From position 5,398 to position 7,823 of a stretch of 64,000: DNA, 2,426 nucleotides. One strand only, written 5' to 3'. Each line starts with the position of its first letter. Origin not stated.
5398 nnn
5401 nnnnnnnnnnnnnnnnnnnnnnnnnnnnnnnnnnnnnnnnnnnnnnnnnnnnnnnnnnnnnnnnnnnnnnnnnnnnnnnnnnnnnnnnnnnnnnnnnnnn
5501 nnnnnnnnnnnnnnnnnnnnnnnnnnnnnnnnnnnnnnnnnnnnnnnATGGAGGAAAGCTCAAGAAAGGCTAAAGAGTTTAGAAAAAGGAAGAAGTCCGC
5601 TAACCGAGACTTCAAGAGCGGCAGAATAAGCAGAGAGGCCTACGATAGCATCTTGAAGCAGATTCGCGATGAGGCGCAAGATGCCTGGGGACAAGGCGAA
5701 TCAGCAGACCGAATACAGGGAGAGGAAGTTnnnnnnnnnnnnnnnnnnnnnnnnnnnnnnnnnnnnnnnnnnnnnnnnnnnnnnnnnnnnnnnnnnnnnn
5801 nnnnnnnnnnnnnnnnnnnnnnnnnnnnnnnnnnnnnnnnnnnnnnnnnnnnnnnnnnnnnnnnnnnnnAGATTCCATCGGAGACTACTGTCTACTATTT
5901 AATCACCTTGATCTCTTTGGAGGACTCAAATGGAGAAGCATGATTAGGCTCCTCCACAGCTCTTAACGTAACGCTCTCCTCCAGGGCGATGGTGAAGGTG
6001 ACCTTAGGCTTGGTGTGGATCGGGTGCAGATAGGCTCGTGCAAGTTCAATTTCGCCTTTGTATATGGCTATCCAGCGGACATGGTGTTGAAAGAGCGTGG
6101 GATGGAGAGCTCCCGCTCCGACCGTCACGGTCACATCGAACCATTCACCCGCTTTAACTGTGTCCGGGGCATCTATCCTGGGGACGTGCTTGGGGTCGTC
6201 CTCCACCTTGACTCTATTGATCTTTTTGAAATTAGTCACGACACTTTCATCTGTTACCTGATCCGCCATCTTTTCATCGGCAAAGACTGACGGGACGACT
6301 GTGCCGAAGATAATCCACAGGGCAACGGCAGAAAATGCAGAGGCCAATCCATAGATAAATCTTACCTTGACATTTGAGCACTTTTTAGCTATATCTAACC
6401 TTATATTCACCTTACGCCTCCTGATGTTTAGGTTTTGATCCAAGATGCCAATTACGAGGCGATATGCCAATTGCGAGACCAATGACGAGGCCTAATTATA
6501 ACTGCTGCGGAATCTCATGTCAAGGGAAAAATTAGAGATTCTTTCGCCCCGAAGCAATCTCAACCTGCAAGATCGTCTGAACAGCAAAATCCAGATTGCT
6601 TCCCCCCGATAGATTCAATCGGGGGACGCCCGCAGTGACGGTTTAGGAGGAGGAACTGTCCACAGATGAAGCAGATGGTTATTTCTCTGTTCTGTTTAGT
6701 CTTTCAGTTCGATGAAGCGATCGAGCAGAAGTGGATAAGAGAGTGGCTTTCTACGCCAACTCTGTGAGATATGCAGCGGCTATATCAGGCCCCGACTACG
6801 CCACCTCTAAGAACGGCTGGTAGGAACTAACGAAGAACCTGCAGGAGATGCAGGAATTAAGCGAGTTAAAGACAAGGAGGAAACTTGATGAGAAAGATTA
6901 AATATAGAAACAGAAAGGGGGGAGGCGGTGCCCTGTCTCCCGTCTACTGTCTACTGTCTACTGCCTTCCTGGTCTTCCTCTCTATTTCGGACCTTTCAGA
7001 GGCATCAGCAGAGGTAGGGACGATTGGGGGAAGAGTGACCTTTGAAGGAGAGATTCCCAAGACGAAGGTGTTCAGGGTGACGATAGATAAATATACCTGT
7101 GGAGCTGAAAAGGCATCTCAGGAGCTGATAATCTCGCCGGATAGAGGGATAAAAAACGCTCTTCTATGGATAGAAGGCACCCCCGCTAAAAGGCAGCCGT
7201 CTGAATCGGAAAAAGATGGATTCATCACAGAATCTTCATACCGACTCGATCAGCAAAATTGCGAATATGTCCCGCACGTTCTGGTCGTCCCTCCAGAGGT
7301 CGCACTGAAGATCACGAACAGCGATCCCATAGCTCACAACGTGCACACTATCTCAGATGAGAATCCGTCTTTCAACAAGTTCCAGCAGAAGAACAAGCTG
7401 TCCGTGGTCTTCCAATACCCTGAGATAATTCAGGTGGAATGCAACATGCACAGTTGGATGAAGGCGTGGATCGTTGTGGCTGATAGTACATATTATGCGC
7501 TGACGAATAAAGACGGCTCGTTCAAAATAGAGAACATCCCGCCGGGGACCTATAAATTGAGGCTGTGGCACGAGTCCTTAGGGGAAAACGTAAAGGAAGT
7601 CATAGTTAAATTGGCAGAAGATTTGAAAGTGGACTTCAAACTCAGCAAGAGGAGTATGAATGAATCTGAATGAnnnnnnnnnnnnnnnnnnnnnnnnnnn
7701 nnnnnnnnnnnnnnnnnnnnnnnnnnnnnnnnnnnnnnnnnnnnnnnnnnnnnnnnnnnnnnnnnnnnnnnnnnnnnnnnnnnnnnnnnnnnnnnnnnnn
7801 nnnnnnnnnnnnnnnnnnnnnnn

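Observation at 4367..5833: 1.47 kb element bounded by 27-bp inverted copies of a repeat module, carrying a replisome-organizer-like gene with an in-frame stop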

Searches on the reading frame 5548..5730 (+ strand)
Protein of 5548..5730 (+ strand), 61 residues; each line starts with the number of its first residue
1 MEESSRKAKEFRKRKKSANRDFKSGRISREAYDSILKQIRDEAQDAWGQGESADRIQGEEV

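Call 17: search_protein_families(library=pfam, proteins=[window:5548-5730:+], max_evalue=1)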
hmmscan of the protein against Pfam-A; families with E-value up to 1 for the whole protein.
seq(61 aa): 1 family
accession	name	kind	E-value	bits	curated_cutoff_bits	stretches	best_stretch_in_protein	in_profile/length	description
PF19553.4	DUF6076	-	0.042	14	23.5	1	4-52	99-147/168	Family of unknown function (DUF6076)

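Call 18: search_protein_families(library=phrogs, proteins=[window:5548-5730:+], max_evalue=1)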
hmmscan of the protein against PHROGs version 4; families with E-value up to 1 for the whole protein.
seq(61 aa): 2 families
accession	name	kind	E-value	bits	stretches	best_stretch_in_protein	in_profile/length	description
phrog_14829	-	unknown function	0.034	15.3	1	9-40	12-43/60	-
phrog_15002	-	unknown function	0.16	13.1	1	3-41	67-105/183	-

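Call 32: find_encoding_contigs(protein=window:5548-5730:+, flank=10000, max_places=10)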
Protein seq(61 aa) (61 aa): no gene with exactly this product is on record in the collection.

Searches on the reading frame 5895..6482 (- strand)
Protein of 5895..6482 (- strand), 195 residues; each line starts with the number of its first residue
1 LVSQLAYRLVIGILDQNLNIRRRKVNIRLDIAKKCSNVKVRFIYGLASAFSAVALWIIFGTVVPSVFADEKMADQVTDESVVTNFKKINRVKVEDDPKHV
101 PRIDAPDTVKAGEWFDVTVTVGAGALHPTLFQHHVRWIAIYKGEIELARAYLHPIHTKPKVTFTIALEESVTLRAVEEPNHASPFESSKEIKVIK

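Call 67: search_protein_families(library=pfam, proteins=[window:5895-6482:-], max_evalue=0.001)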
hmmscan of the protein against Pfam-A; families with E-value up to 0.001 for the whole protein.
window:5895-6482:- (195 aa): 1 family
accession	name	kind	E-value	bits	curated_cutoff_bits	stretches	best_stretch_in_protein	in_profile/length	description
PF01880.24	Desulfoferrodox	-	3.9e-20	72.7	22.2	1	96-178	6-88/98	Desulfoferrodoxin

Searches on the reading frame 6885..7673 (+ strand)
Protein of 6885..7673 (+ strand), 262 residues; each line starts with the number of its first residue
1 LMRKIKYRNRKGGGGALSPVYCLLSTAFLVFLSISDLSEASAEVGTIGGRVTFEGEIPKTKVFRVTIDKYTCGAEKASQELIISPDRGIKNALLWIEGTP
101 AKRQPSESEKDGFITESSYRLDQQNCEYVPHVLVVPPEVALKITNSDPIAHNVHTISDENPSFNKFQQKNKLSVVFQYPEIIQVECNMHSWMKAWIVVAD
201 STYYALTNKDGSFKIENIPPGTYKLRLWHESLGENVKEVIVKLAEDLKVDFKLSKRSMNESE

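Call 67: search_protein_families(library=pfam, proteins=[window:6885-7673:+], max_evalue=0.001)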
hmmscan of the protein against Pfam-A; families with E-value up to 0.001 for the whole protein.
window:6885-7673:+ (262 aa): 4 families
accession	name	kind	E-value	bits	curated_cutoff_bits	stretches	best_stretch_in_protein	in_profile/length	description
PF13620.12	CarboxypepD_reg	-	1.2e-07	32.4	32.3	1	196-254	19-82/82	Carboxypeptidase regulatory-like domain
PF13715.12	CarbopepD_reg_2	-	8.2e-07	29.4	32.2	1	194-259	17-82/88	CarboxypepD_reg-like domain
PF14686.12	fn3_3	-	6.1e-06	26.4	24.4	1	198-238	22-64/75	Polysaccharide lyase family 4, domain II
PF09430.16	EMC7_beta-sandw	-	0.00027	21.6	26.6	1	197-231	13-49/122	ER membrane protein complex subunit 7, beta-sandwich domain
